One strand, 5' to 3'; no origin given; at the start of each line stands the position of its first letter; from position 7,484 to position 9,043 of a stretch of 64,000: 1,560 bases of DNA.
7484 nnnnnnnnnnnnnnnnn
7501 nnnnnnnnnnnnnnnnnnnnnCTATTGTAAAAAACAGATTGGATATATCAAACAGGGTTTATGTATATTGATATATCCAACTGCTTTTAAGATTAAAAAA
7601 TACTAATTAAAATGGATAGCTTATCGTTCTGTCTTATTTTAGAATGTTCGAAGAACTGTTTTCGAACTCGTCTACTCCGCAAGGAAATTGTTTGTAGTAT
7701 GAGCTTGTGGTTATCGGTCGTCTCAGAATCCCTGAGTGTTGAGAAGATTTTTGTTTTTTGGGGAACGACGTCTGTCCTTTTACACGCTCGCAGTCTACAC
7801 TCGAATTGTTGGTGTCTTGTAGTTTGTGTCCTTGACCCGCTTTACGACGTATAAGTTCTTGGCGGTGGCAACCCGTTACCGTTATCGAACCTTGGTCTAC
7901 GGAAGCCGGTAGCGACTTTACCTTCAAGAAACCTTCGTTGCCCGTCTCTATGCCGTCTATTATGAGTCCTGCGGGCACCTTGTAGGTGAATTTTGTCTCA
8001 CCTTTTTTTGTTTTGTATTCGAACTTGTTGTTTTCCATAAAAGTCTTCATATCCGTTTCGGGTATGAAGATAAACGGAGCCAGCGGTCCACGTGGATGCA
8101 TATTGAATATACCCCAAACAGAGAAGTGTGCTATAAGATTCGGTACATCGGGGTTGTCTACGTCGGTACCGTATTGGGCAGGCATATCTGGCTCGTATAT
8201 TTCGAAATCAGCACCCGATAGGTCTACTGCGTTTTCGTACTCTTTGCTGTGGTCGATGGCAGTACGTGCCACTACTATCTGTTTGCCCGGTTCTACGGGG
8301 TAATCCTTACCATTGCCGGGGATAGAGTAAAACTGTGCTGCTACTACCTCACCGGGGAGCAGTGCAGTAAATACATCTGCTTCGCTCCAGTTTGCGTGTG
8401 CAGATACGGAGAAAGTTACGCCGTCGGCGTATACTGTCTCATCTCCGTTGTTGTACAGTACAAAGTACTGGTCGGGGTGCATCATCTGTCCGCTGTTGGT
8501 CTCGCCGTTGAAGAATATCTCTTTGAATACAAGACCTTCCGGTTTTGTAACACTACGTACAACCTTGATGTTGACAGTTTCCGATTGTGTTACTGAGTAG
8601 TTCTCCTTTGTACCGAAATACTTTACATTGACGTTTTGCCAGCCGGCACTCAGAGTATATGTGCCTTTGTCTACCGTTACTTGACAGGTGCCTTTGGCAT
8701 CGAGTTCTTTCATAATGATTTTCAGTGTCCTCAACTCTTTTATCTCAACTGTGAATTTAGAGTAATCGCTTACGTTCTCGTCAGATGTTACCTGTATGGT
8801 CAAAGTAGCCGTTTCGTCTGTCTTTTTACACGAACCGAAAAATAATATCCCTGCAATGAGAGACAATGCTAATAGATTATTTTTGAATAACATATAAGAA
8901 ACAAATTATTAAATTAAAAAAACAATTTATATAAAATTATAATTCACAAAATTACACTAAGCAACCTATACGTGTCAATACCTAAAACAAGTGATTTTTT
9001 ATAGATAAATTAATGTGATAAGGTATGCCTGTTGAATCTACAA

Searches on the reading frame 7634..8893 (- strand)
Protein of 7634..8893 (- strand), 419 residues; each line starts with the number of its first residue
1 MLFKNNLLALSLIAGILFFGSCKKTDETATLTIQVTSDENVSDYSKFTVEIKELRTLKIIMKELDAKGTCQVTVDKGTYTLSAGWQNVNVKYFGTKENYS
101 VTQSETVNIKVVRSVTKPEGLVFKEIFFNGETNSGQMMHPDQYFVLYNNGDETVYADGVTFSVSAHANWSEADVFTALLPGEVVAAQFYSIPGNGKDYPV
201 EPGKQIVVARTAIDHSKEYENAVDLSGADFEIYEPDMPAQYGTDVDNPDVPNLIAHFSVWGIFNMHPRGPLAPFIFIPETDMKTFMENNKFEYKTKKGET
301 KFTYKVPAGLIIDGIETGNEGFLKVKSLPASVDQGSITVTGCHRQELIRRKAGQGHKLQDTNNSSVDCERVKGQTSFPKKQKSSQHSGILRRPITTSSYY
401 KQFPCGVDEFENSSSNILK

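Call 31: search_protein_families(library=ncbifam, proteins=[window:7634-8893:-], max_evalue=0.00001)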
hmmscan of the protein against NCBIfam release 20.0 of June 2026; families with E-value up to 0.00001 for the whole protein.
window:7634-8893:- (419 aa): 0 families

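Call 55: search_protein_families(library=pfam, proteins=[window:7634-8893:-], max_evalue=0.0001)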
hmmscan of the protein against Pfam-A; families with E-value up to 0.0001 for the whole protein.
window:7634-8893:- (419 aa): 2 families
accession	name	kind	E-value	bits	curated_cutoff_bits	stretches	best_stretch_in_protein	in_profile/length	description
PF16215.11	DUF4876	-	7e-28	98.4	27.9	1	201-370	1-181/186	Protein of unknown function (DUF4876)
PF16640.11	Big_3_5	-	8.8e-05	23.4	35.5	0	25-111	10-87/88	Bacterial Ig-like domain (group 3)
